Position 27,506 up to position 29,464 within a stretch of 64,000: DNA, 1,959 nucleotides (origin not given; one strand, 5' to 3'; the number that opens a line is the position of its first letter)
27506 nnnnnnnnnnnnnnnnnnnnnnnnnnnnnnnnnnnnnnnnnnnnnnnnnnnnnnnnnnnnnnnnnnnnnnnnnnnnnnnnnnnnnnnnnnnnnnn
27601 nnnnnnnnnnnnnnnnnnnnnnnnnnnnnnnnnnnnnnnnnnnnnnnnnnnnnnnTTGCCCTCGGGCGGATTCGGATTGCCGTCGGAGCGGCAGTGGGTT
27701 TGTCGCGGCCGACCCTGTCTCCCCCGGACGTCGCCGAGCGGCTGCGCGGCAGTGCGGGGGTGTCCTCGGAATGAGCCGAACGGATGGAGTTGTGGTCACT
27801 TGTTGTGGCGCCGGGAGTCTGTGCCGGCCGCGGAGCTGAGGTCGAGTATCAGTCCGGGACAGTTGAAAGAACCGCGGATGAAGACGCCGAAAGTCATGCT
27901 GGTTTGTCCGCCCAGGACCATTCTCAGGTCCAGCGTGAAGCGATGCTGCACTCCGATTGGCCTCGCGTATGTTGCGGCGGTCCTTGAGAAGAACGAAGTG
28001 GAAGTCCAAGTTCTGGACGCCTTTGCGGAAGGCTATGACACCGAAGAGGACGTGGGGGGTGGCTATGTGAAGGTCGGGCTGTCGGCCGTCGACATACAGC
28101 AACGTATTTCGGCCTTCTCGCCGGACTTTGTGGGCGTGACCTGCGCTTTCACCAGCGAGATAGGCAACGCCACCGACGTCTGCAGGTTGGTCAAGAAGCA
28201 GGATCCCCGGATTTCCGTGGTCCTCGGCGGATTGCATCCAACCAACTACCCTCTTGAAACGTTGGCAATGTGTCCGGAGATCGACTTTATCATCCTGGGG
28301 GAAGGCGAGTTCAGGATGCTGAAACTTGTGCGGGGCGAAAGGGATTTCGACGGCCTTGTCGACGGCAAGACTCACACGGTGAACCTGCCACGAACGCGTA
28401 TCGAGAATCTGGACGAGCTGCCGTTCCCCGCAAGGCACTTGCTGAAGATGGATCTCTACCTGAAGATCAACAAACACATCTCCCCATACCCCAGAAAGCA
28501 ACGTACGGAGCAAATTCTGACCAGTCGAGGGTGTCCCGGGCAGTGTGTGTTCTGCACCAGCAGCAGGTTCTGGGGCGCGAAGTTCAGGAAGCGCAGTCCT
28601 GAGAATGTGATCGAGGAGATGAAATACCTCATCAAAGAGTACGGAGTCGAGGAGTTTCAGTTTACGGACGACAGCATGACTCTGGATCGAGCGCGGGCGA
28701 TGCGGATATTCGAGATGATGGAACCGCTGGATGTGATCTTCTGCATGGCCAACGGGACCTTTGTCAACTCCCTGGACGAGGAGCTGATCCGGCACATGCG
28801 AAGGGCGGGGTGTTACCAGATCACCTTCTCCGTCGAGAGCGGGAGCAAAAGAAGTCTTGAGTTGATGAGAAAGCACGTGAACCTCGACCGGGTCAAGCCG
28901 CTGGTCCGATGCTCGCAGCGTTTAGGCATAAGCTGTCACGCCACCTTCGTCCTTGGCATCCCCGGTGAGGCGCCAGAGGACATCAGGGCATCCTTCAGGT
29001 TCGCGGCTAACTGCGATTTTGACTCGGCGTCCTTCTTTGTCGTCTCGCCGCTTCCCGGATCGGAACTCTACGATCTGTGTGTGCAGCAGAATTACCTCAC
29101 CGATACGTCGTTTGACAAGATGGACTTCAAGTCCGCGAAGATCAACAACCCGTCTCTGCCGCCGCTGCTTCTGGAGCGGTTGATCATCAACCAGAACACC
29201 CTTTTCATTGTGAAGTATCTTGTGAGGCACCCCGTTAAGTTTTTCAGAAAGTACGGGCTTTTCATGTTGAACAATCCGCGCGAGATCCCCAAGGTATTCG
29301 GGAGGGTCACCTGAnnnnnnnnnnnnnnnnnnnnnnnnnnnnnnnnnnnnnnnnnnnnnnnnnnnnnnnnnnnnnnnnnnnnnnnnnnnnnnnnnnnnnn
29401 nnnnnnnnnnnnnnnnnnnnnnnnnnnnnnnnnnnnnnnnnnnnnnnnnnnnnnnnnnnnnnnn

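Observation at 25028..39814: Aminoethylphosphonate pathway interleaved with four cobalamin-dependent radical SAM enzymes inside a surface-glycan locus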

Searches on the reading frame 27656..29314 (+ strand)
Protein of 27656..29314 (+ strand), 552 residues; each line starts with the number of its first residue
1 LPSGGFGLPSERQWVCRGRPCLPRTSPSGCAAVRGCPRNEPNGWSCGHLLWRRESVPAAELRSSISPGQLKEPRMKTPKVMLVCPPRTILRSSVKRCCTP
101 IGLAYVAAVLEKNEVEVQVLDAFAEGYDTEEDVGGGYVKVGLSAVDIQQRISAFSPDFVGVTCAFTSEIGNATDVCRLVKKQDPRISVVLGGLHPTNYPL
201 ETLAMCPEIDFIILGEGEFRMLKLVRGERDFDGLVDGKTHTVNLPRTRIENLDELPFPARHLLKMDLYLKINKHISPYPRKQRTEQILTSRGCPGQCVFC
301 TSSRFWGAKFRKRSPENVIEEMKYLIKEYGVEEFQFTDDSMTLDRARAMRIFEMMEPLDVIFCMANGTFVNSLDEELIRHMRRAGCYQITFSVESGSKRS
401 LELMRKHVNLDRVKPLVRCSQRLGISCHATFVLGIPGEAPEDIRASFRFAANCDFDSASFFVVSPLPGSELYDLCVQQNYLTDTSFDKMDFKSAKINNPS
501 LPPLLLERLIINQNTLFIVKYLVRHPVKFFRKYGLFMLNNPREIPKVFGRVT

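Call 3: search_protein_families(library=pfam, proteins=[window:27656-29314:+])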
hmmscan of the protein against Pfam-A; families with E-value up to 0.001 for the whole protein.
window:27656-29314:+ (552 aa): 2 families
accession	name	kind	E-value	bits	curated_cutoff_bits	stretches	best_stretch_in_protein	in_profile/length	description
PF02310.24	B12-binding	-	9.6e-24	84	32.1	1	88-218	2-114/121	B12 binding domain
PF04055.27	Radical_SAM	-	1.8e-22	80.7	29.5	1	288-450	2-166/166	Radical SAM superfamily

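Call 5: search_protein_families(library=ncbifam, proteins=[window:27656-29314:+], max_evalue=0.00001)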
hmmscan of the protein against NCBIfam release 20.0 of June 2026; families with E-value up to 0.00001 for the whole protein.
window:27656-29314:+ (552 aa): 25 families
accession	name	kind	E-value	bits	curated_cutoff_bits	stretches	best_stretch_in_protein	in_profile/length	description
NF038361.1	rSAM_Sden_1168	equivalog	5.9e-105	351.9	575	1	69-533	54-531/560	Sden_1168 family B12-binding radical SAM P-methyltransferase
TIGR03471.1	HpnJ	equivalog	8.5e-53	179.9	577.6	1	164-524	74-435/472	hopanoid biosynthesis associated radical SAM protein HpnJ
TIGR02026.1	BchE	equivalog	9.6e-45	153.3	481.35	1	80-527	2-438/497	magnesium-protoporphyrin IX monomethyl ester anaerobic oxidative cyclase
NF050148.1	rSAM_ApyD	equivalog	5.9e-40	137.3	750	1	101-473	26-391/645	RiPP biosynthesis radical SAM protein ApyD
TIGR03975.1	rSAM_ocin_1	subfamily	4.3e-30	104.8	281.85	1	147-442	120-419/606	RiPP maturation radical SAM C-methyltransferase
TIGR04072.2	rSAM_ladder_B12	equivalog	2.1e-26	92.6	360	1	100-484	18-381/443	lipid biosynthesis B12-binding/radical SAM protein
TIGR04014.1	B12_SAM_MJ_0865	equivalog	4.5e-26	91.6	360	1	175-483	57-366/434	methyl-coenzyme M reductase glutamine C-methyltransferase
TIGR04385.1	B12_rSAM_cofa1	equivalog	8.6e-26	91.1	450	1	146-449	52-360/438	B12 lower ligand biosynthesis radical SAM protein BzaD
TIGR04479.1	bcpD_PhpK_rSAM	subfamily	2.5e-24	85.5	600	1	283-452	240-408/504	PhpK family radical SAM P-methyltransferase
TIGR04013.1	B12_SAM_MJ_1487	hypoth_equivalog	2.9e-23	82.4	251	2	171-333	55-199/382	TIGR04013 family B12-binding domain/radical SAM domain-containing protein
NF033070.1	rSAM_AprD4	equivalog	1.6e-22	80.1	500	1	248-482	166-397/456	AprD4 family radical SAM diol-dehydratase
TIGR04367.1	HpnR_B12_rSAM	equivalog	1.8e-22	79.6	650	1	85-473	7-371/490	hopanoid C-3 methylase HpnR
TIGR04295.1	B12_rSAM_oligo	hypoth_equivalog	6.1e-17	61.4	400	1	82-409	4-317/422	TIGR04295 family B12-binding domain-containing radical SAM protein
TIGR04190.1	B12_SAM_Ta0216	equivalog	7.3e-16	57.8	500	1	143-453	67-394/554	TIGR04190 family B12-binding domain/radical SAM domain protein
NF033712.0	B12_rSAM_KedN5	subfamily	1.3e-15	56.7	700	1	174-442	80-359/624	KedN5 family methylcobalamin-dependent radical SAM C-methyltransferase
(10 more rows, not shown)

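Call 12: find_homologous_proteins(query=window:27878-29314:+)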
Query window:27878-29314:+ (478 aa): 4426 proteins with E <= 0.001 among 8000 candidates; the best 120 are listed.
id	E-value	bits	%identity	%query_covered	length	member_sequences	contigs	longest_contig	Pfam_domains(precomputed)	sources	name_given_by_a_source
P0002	0.0e+0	1101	100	100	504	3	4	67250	PF04055.28,PF02310.25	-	-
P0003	1.9e-242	823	72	100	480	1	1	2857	PF04055.28,PF02310.25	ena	-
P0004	4.1e-234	796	70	99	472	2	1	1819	PF04055.28,PF02310.25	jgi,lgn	-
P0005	1.9e-233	793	70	99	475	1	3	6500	PF04055.28,PF02310.25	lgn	-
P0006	2.2e-231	787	68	99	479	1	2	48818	PF04055.28,PF02310.25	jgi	jgi:anaerobic magnesium-protoporphyrin IX monomethyl ester cyclase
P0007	6.8e-229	778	68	100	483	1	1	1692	PF04055.28,PF02310.25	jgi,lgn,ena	-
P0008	1.6e-221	754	68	97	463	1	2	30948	PF04055.28,PF02310.25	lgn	-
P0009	4.8e-218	743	66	99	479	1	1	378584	PF04055.28,PF02310.25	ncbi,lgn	-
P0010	1.6e-216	738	65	99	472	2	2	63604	PF04055.28,PF02310.25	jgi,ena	-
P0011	1.3e-215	735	65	97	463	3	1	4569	PF04055.28,PF02310.25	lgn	-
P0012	7.2e-215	732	66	99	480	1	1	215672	PF04055.28,PF02310.25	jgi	jgi:radical SAM superfamily enzyme YgiQ (UPF0313 family)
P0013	2.6e-214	730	70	91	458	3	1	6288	PF04055.28,PF02310.25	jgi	-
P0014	2.0e-213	727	64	99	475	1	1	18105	PF04055.28,PF02310.25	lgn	-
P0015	2.2e-209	714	68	94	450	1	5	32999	PF04055.28,PF02310.25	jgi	jgi:anaerobic magnesium-protoporphyrin IX monomethyl ester cyclase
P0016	9.5e-209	712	64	99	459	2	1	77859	PF04055.28,PF02310.25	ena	-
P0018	3.1e-205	700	62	99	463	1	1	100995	PF04055.28,PF02310.25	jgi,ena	-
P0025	6.4e-159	548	51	100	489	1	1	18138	PF04055.28,PF02310.25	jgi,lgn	jgi:radical SAM superfamily enzyme YgiQ (UPF0313 family)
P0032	5.8e-134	465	47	95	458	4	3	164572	PF04055.28,PF02310.25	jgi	-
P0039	3.2e-118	413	42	100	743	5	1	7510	PF00483.30,PF04055.28,PF01128.26,PF12804.14,PF02310.25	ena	-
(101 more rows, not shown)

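Call 13: find_encoding_contigs(protein=P0009, flank=10000, max_places=2)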
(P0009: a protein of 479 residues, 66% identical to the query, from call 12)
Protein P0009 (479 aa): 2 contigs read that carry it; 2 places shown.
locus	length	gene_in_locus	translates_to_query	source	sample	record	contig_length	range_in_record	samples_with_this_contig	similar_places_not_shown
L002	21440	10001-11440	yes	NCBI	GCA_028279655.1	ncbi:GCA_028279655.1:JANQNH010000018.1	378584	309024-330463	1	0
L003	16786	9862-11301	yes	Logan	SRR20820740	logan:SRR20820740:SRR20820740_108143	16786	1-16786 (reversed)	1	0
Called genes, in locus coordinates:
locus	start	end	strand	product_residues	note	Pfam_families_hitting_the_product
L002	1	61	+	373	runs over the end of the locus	PF00534:Glycos_transf_1, PF13692:Glyco_trans_1_4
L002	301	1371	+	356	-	PF01041:DegT_DnrJ_EryC1, PF00155:Aminotran_1_2, PF01212:Beta_elim_lyase (weak)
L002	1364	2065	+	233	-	PF01066:CDP-OH_P_transf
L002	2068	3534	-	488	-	PF02310:B12-binding, PF04055:Radical_SAM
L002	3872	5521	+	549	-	PF13714:PEP_mutase, PF00463:ICL (faint), PF12804:NTP_transf_3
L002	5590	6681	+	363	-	PF00266:Aminotran_5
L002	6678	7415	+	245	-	PF00483:NTP_transferase, PF12804:NTP_transf_3, PF20202:DUF6564 (weak)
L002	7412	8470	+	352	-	PF00155:Aminotran_1_2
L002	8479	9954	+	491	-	PF02310:B12-binding, PF04055:Radical_SAM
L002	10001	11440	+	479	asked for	PF02310:B12-binding, PF04055:Radical_SAM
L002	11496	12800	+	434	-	PF01467:CTP_transf_like, PF00285:Citrate_synt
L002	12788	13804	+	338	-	-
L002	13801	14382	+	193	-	PF01966:HD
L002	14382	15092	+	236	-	PF00483:NTP_transferase, PF12804:NTP_transf_3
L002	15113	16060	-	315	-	PF03706:LPG_synthase_TM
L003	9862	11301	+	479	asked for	PF02310:B12-binding, PF04055:Radical_SAM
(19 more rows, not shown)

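Call 14: find_encoding_contigs(protein=P0012, flank=10000, max_places=2)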
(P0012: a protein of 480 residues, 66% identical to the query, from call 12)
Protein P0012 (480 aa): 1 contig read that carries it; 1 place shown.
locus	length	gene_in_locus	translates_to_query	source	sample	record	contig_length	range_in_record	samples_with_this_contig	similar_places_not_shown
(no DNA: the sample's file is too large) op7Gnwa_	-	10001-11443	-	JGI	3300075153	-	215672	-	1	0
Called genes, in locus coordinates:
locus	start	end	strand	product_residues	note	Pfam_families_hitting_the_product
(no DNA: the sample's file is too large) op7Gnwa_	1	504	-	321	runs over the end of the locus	PF04321:RmlD_sub_bind (weak), PF01370:Epimerase, PF02719:Polysacc_synt_2 (faint), PF16363:GDP_Man_Dehyd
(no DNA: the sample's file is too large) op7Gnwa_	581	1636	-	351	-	PF01370:Epimerase, PF04321:RmlD_sub_bind (weak), PF16363:GDP_Man_Dehyd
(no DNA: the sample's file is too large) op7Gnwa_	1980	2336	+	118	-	-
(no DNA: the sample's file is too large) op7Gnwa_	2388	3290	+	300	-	PF02355:SecD_SecF_C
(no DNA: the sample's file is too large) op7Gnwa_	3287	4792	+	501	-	PF03176:MMPL, PF02355:SecD_SecF_C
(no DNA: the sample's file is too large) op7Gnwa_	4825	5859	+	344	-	-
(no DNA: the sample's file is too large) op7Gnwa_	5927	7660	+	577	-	PF13714:PEP_mutase, PF12804:NTP_transf_3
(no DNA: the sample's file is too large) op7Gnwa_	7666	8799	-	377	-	PF02776:TPP_enzyme_N, PF02775:TPP_enzyme_C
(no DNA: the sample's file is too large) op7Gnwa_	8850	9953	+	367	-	PF00266:Aminotran_5, PF01053:Cys_Met_Meta_PP (weak)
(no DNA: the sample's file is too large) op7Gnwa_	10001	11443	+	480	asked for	PF02310:B12-binding, PF04055:Radical_SAM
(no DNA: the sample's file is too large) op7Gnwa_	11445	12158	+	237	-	PF00483:NTP_transferase, PF01128:IspD (weak), PF12804:NTP_transf_3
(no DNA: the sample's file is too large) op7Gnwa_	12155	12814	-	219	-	PF01066:CDP-OH_P_transf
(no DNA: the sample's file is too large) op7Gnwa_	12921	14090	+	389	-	PF13439:Glyco_transf_4, PF13579:Glyco_trans_4_4, PF20706:GT4-conflict, PF00534:Glycos_transf_1, PF13692:Glyco_trans_1_4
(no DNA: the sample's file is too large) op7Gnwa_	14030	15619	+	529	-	PF02310:B12-binding, PF19864:Radical_SAM_N2 (weak), PF04055:Radical_SAM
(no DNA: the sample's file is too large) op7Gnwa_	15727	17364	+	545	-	PF13231:PMT_2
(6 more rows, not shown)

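Call 19: search_solved_structures(query=window:27878-29314:+, max_evalue=0.001)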
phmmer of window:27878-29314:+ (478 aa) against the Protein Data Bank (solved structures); distinct sequences matched with E-value up to 0.001: 8.
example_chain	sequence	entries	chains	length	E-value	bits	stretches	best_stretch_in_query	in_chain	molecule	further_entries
6fd2_B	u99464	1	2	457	1.1e-18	70.4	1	182-408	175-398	Putative apramycin biosynthetic oxidoreductase 4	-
9ccb_A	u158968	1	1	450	9.2e-16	60.7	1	127-399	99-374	Radical SAM core domain-containing protein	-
2qgq_A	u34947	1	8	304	4.4e-09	38.7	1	214-401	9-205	Protein TM_1862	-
4jc0_A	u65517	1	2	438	7.2e-09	38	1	213-401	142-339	Ribosomal protein S12 methylthiotransferase RimO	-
7kdx_A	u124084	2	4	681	2.9e-07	32.7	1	79-371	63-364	Methyltransferase TokK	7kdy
7mjz_A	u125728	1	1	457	1.7e-05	26.9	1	216-396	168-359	tRNA-2-methylthio-N(6)-dimethylallyladenosine synthase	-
7mjv_A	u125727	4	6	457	1.9e-05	26.7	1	216-396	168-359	tRNA-2-methylthio-N(6)-dimethylallyladenosine synthase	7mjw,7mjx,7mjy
6wte_A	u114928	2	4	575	2.2e-05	26.5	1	204-373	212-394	B12-binding domain-containing protein | Tryptophan-C2-methyltransferase containing B12-binding domain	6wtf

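Call 22: find_related_loci(query=A1, collection=genome_contigs, flank=10000)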
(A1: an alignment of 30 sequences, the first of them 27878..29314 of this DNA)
Query A1 (478 aa) in genome_contigs; peptide patterns used: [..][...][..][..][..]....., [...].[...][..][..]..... (x = any residue, [..] = any of these).
600 stretches matched a pattern (row limit reached: there are more); 562 encode a relative of the query (tblastn E <= 1e-3); the best 80 are kept; 80 distinct loci.
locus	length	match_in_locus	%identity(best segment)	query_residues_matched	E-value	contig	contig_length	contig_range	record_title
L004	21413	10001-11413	38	5-459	3e-99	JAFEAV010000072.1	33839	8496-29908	MAG: Cyanobacteria bacterium SZAS LIN-3 LIN-537__72__length-33839, whole genome shotgun sequence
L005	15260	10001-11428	36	2-467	6e-98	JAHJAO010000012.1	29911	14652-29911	MAG: Candidatus Omnitrophota bacterium isolate Modern_marine.mb.214 Modern_marine.mb.214_k141_159400, whole genome shotg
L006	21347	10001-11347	40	1-435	1e-93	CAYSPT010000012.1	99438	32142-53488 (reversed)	MAG TPA_asm: uncultured bacterium isolate SRP077602_co1_83 genome assembly, contig: NODE_387_length_99438_cov_10.023535,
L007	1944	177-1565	34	5-455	6e-92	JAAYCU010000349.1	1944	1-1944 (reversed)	MAG: Phycisphaerales bacterium isolate AS06rmzACSIP_494 673028_AS06, whole genome shotgun sequence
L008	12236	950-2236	34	5-417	4e-78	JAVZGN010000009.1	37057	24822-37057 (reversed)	MAG: Candidatus Hadarchaeales archaeon isolate DRTY-6_201808_bins_36 DRTY-6_201808_bins_36_scaffold_9, whole genome shot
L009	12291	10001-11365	33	5-422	6e-76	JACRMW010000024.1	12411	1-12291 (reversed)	MAG: Candidatus Aenigmatarchaeota archaeon isolate NC_groundwater_1917_Pr3_S-0.2um_36_3 scaffold_198362, whole genome sh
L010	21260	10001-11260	37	5-436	8e-76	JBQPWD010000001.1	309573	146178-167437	MAG: Candidatus Bathyarchaeota archaeon isolate SZTDM_202302_bins_159 SZTDM_202302_bins_159_scaffold_1, whole genome sho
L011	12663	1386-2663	35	5-414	5e-74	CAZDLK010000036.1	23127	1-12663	MAG TPA_asm: uncultured Candidatus Bathyarchaeia archaeon isolate binchicken_co27_437 genome assembly, contig: NODE_3908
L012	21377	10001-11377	33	5-435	2e-73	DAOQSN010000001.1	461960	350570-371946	MAG TPA_asm: Phycisphaerae bacterium isolate AMR_MDS_1165 NODE_5_length_461960_cov_11.188446, whole genome shotgun seque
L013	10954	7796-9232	35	5-470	7e-84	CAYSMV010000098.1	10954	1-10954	MAG TPA_asm: uncultured Desulfobacterales bacterium isolate SRP067234_co1_226 genome assembly, contig: k99_381023, whole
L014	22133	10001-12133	32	2-462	1e-69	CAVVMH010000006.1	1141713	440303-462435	MAG: Candidatus Bathyarchaeota archaeon isolate MFD00709.bin.2.105 genome assembly, contig: contig_23296, whole genome s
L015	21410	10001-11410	30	5-459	1e-68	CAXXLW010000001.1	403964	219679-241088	MAG: Desulfamplus sp. isolate 82e8c6d0-3d9d-4aa8-81a7-685ccd8d78ba genome assembly, contig: contig_1, whole genome shotg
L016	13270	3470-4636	33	5-398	3e-68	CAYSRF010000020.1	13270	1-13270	MAG TPA_asm: Candidatus Hadarchaeota archaeon isolate SRP239594_co1_80 genome assembly, contig: NODE_2262_length_13270_c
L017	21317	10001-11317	32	5-455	8e-68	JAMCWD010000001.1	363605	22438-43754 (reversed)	MAG: Chloroflexota bacterium isolate FK_Sedi_B_Bin.67 NODE_4_length_363605_cov_8.17805, whole genome shotgun sequence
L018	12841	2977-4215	33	6-427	4e-65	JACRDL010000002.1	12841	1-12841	MAG: Elusimicrobia bacterium isolate NC_groundwater_1671_Pr3_B-0.1um_38_13 SR-2_scaffold_141_208458, whole genome shotgu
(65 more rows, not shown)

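Call 24: find_encoding_contigs(protein=P0006, flank=10000, max_places=1)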
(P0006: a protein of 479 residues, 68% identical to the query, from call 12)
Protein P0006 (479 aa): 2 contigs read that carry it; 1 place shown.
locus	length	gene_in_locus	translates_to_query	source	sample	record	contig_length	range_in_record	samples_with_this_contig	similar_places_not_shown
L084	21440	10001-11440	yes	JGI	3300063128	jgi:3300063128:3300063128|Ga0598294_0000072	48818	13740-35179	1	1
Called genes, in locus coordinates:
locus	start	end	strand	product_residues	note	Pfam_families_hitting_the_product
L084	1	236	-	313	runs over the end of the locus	PF00535:Glycos_transf_2, PF10111:Glyco_tranf_2_2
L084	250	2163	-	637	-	PF13522:GATase_6, PF13537:GATase_7, PF00733:Asn_synthase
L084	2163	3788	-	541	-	PF20604:DUF6798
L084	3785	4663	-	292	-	-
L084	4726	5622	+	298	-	PF00535:Glycos_transf_2, PF13641:Glyco_tranf_2_3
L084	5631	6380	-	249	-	PF00156:Pribosyltran (weak)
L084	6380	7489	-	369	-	PF13439:Glyco_transf_4, PF00534:Glycos_transf_1, PF13692:Glyco_trans_1_4, PF13524:Glyco_trans_1_2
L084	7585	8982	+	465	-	PF02310:B12-binding, PF04055:Radical_SAM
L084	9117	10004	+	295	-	PF00535:Glycos_transf_2, PF13641:Glyco_tranf_2_3, PF13506:Glyco_transf_21 (faint), PF13632:Glyco_trans_2_3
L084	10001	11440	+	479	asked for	PF02310:B12-binding, PF04055:Radical_SAM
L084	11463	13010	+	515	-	PF13231:PMT_2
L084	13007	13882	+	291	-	PF00535:Glycos_transf_2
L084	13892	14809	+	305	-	PF03706:LPG_synthase_TM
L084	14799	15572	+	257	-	PF05175:MTS, PF01209:Ubie_methyltran, PF02353:CMAS (weak), PF13489:Methyltransf_23, PF13649:Methyltransf_25, PF13847:Methyltransf_31, PF08241:Methyltransf_11, PF08242:Methyltransf_12, +4 more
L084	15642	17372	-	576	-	PF02543:Carbam_trans_N, PF16861:Carbam_trans_C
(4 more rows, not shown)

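Call 25: find_encoding_contigs(protein=P0018, flank=10000, max_places=1)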
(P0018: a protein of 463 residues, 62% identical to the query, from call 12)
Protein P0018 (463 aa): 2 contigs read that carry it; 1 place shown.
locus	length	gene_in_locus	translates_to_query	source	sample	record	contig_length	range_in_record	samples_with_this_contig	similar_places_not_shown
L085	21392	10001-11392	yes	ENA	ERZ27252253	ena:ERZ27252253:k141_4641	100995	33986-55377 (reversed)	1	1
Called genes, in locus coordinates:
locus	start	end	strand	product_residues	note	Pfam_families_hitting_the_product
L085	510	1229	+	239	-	PF00923:TAL_FSA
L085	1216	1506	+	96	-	-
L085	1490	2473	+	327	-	PF01073:3Beta_HSD, PF01370:Epimerase, PF02719:Polysacc_synt_2 (weak), PF07993:NAD_binding_4 (faint), PF16363:GDP_Man_Dehyd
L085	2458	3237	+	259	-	PF00535:Glycos_transf_2, PF10111:Glyco_tranf_2_2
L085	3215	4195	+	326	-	PF13489:Methyltransf_23, PF13649:Methyltransf_25 (weak), PF13847:Methyltransf_31, PF08241:Methyltransf_11 (weak), PF08242:Methyltransf_12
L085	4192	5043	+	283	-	PF00535:Glycos_transf_2, PF10111:Glyco_tranf_2_2, PF13641:Glyco_tranf_2_3 (weak)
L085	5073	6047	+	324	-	PF00852:Glyco_transf_10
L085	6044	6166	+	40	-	-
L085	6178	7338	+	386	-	PF04055:Radical_SAM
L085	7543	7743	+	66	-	-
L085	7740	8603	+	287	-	-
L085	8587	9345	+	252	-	PF08241:Methyltransf_11 (faint), PF13847:Methyltransf_31 (faint), PF01555:N6_N4_Mtase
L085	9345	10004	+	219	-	PF04991:LicD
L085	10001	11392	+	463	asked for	PF02310:B12-binding, PF04055:Radical_SAM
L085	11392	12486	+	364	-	PF00266:Aminotran_5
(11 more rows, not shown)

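Call 26: find_encoding_contigs(protein=P0025, flank=10000, max_places=1)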
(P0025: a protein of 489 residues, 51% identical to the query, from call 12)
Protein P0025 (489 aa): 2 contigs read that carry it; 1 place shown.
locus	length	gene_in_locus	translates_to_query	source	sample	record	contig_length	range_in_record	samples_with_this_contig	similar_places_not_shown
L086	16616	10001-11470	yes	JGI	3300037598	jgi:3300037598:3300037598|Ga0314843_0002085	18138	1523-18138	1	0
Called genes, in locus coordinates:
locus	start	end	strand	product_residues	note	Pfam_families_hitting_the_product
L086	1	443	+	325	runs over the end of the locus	PF01073:3Beta_HSD, PF01370:Epimerase, PF02719:Polysacc_synt_2, PF04321:RmlD_sub_bind, PF05368:NmrA (weak), PF13460:NAD_binding_10, PF16363:GDP_Man_Dehyd, PF07993:NAD_binding_4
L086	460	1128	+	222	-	PF00535:Glycos_transf_2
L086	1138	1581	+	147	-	-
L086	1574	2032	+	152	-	-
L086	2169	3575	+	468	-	PF02310:B12-binding, PF04055:Radical_SAM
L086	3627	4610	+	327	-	PF00535:Glycos_transf_2, PF13641:Glyco_tranf_2_3 (weak)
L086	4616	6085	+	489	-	PF02310:B12-binding, PF04055:Radical_SAM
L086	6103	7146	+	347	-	PF01663:Phosphodiest (faint), PF01676:Metalloenzyme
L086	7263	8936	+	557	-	PF13714:PEP_mutase, PF12804:NTP_transf_3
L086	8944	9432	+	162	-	PF02776:TPP_enzyme_N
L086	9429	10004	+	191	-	PF02775:TPP_enzyme_C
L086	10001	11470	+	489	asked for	PF02310:B12-binding, PF04055:Radical_SAM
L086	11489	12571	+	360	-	PF00266:Aminotran_5, PF01053:Cys_Met_Meta_PP (weak)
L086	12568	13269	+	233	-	PF00483:NTP_transferase, PF01128:IspD (weak), PF12804:NTP_transf_3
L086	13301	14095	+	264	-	-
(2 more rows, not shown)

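Call 27: find_encoding_contigs(protein=P0032, flank=10000, max_places=1)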
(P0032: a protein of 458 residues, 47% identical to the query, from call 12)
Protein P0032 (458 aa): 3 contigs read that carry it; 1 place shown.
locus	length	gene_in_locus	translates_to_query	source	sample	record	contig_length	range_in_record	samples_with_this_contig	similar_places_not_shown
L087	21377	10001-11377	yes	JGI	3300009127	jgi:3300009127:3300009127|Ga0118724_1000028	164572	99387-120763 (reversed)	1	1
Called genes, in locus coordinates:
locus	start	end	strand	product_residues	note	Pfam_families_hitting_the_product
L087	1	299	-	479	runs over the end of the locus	PF02310:B12-binding, PF04055:Radical_SAM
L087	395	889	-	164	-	PF14602:Hexapep_2 (weak), PF25084:LbH_EIF2B (weak), PF25087:GMPPB_C, PF00132:Hexapep (weak)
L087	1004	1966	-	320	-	PF01408:GFO_IDH_MocA, PF22725:GFO_IDH_MocA_C3, PF02894:GFO_IDH_MocA_C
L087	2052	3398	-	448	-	PF13524:Glyco_trans_1_2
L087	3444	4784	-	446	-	PF13524:Glyco_trans_1_2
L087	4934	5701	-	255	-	PF13489:Methyltransf_23, PF05219:DREV (weak), PF13847:Methyltransf_31, PF08241:Methyltransf_11, PF08242:Methyltransf_12, PF13649:Methyltransf_25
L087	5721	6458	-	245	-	PF04991:LicD (weak)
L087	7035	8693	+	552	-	PF13714:PEP_mutase, PF00463:ICL (weak)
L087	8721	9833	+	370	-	PF02776:TPP_enzyme_N, PF02775:TPP_enzyme_C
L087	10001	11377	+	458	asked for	PF02310:B12-binding, PF04055:Radical_SAM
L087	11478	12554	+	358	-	PF00266:Aminotran_5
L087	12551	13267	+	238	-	PF01128:IspD (weak), PF12804:NTP_transf_3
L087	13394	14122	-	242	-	PF04991:LicD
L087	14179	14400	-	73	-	-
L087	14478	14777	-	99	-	PF13578:Methyltransf_24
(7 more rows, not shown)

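Call 40: find_related_loci(query=A2, collection=metagenome_contigs, flank=10000)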
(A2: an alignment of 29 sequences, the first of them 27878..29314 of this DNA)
Query A2 (478 aa) in metagenome_contigs; peptide patterns used: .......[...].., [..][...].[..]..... (x = any residue, [..] = any of these).
600 stretches matched a pattern (row limit reached: there are more); 584 encode a relative of the query (tblastn E <= 1e-3); the best 80 are kept; 80 distinct loci.
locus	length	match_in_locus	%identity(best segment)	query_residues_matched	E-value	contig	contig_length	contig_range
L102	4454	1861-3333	36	2-459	3e-77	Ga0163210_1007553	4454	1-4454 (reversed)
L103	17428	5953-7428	32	1-460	9e-77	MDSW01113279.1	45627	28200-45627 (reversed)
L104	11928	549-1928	33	5-457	2e-74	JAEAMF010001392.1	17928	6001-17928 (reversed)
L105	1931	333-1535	36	2-416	2e-76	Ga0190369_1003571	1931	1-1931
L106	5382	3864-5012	35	26-416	5e-73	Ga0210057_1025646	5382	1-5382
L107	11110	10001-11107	38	3-360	1e-72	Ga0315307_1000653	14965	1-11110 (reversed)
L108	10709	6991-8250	34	5-436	9e-70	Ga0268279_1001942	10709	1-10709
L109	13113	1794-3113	35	5-458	1e-69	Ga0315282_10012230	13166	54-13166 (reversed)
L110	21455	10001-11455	32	2-457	1e-69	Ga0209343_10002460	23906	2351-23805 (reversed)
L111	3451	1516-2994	28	2-460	7e-70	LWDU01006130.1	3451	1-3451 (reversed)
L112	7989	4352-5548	32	5-414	3e-68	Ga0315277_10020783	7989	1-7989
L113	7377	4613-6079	33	2-474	6e-68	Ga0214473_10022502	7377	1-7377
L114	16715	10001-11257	36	5-413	2e-89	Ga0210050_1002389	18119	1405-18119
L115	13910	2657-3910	36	5-407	7e-67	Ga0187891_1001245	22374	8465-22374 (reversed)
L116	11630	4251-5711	30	5-464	3e-66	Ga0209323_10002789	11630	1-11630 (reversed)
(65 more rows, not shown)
